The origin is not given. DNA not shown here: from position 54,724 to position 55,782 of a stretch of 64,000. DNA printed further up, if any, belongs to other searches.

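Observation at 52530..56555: ~4 kb low-GC island inserted between a DUF1552 gene and a beheaded cytochrome c gene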

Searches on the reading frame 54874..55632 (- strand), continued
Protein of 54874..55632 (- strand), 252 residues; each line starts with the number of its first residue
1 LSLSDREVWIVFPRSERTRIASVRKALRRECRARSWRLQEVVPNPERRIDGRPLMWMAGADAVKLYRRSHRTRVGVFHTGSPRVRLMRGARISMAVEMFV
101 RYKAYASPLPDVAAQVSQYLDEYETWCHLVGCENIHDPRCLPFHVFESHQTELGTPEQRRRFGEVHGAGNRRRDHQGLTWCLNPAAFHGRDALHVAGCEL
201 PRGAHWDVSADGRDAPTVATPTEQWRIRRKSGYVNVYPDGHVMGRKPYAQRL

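Call 86: search_protein_families(library=padloc, proteins=[L092:244-999:-, L092:6200-7420:+, L092:7392-8099:+, L115:20-1693:+, L115:1734-2084:-, L115:2185-2721:-, L115:5385-6239:+, L094:5201-5980:+, L094:6736-8031:+, L082:7764-11171:-], max_evalue=0.001)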
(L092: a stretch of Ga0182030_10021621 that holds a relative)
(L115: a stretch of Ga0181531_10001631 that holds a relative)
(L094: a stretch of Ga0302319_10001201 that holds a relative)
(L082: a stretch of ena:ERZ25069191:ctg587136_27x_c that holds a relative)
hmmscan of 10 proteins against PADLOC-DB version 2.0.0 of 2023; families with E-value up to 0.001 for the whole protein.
L092:244-999:- (251 aa): 48 families (the best 25 are shown)
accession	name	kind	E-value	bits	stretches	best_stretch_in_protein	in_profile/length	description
PDLC00086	GajA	-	3e-21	73.9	1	1-195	1-194/600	AAA ATPase domain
PDLC00067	GajA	-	2.9e-11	40.6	1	5-94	7-95/604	AAA ATPase domain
PDLC04168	GajA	-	7e-11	39.5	1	1-81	1-80/570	-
PDLC00090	GajA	-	7.1e-11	39.5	1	1-195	1-188/659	AAA ATPase domain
PDLC00091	GajA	-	2.3e-09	34.7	1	3-102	3-100/627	AAA ATPase domain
PDLC00069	GajA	-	4.3e-09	33.3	1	1-82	1-87/687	AAA ATPase domain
PDLC00070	GajA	-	6.6e-09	32.9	1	1-83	1-88/596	AAA ATPase domain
PDLC02358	Old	-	8e-09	32.8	1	1-83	2-76/578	Old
PDLC02980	AriA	-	2e-08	32.5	1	26-74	3-63/304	-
PDLC00062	GajA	-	4.2e-08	30.1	1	1-71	1-73/639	AAA ATPase domain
PDLC02979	AriA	-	4.3e-08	31.3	1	1-49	1-50/373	-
PDLC00096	GajA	-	5.8e-08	29.9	1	3-102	3-104/630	AAA ATPase domain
PDLC00094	GajA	-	6.9e-08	29.4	1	1-66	1-68/569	AAA ATPase domain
PDLC00071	GajA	-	2.3e-07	28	1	1-65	1-67/588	AAA ATPase domain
PDLC00080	GajA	-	5.9e-07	26.6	1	25-113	33-116/622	AAA ATPase domain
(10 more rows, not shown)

L092:6200-7420:+ (406 aa): 0 families

L092:7392-8099:+ (235 aa): 0 families

L115:20-1693:+ (557 aa): 0 families

L115:1734-2084:- (116 aa): 0 families

L115:2185-2721:- (178 aa): 0 families

L115:5385-6239:+ (284 aa): 0 families

L094:5201-5980:+ (259 aa): 0 families

L094:6736-8031:+ (431 aa): 0 families

L082:7764-11171:- (1135 aa): 0 families

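Call 87: search_protein_families(library=pfam, proteins=[L092:244-999:-, L092:6200-7420:+, L092:7392-8099:+, L115:20-1693:+, L115:1734-2084:-, L115:2185-2721:-, L115:5385-6239:+, L094:5201-5980:+, L094:6736-8031:+, L082:7764-11171:-], max_evalue=0.001)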
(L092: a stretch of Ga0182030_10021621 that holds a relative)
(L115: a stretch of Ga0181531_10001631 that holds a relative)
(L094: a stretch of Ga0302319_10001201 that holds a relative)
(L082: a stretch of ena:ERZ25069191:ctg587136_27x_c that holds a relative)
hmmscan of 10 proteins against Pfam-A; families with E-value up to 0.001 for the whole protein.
L092:244-999:- (251 aa): 7 families
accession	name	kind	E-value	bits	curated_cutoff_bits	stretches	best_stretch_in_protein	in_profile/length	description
PF11398.14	DUF2813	-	6.4e-12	46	21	1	1-86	1-86/372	Protein of unknown function (DUF2813)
PF13175.12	AAA_15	-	3.2e-08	34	32.1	1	1-49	1-50/374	AAA ATPase domain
PF13304.12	AAA_21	-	6.4e-08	33.5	27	1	26-73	3-62/304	AAA domain, putative AbiEii toxin, Type IV TA system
PF13555.12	AAA_29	-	1.5e-05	25.1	27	1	16-46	14-46/61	P-loop containing region of AAA domain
PF13476.12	AAA_23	-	7.2e-05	24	27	1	6-46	2-43/201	AAA domain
PF13514.12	AAA_27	-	0.00015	21.9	22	1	1-46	1-51/206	AAA domain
PF02463.25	SMC_N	-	0.00046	20.1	40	1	4-47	3-49/220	RecF/RecN/SMC N terminal domain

L092:6200-7420:+ (406 aa): 0 families

L092:7392-8099:+ (235 aa): 1 family
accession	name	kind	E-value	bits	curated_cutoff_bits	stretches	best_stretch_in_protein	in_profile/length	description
PF14460.11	Prok-E2_D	-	3e-34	118.7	25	1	65-222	13-169/171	Prokaryotic E2 family D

L115:20-1693:+ (557 aa): 0 families

L115:1734-2084:- (116 aa): 0 families

L115:2185-2721:- (178 aa): 0 families

L115:5385-6239:+ (284 aa): 0 families

L094:5201-5980:+ (259 aa): 0 families

L094:6736-8031:+ (431 aa): 2 families
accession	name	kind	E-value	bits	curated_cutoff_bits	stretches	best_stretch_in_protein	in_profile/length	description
PF13927.12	Ig_3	-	6.3e-06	27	30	1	68-139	3-78/78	Immunoglobulin domain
PF07679.22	I-set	-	0.00077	19.9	23.7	0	69-148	3-86/90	Immunoglobulin I-set domain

L082:7764-11171:- (1135 aa): 8 families
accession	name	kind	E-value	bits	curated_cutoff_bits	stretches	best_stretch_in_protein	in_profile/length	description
PF07676.18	PD40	-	5.9e-32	109.4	20.9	3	356-389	4-37/38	WD40-like Beta Propeller Repeat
PF03572.23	Peptidase_S41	-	2e-26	93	24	1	935-1091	1-165/165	Peptidase family S41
PF14684.11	Tricorn_C1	-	1.8e-25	89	24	1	734-792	1-59/59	Tricorn protease C1 domain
PF00930.27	DPPIV_N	-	5.5e-17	62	22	0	362-409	43-85/354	Dipeptidyl peptidase IV (DPP IV) N-terminal region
PF14685.13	PDZ_Tricorn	-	2.4e-15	56.7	25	1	819-904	5-86/88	Tricorn protease PDZ domain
PF25174.1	Beta-prop_THOC3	-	2.2e-06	27.4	305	1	399-509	82-186/272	THOC3 beta-propeller domain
PF24817.1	WD40_WDHD1_1st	-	7.8e-06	25.7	109.9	1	368-467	185-283/291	WDHD1 first WD40 domain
PF23414.1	Beta-prop_EML_2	-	0.00011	22.2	90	1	412-484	44-112/266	Echinoderm microtubule-associated protein second beta-propeller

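Call 88: search_protein_families(library=pfam, alignment_id=A4, max_evalue=1)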
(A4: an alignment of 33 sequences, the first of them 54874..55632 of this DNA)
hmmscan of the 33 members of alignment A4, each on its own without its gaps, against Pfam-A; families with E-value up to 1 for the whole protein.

A. member 1, window:54874-55632:- (252 aa): 0 families

B. families by the number of members that match (of 33 scanned): 4 families
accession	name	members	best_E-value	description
PF17320.7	DUF5363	4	0.066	Family of unknown function (DUF5363)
PF25821.1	DUF7950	1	0.043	Domain of unknown function (DUF7950)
PF12020.13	TAFA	1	0.049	TAFA family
PF16556.11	IL17R_fnIII_D1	1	0.15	Interleukin-17 receptor, fibronectin-III-like domain 1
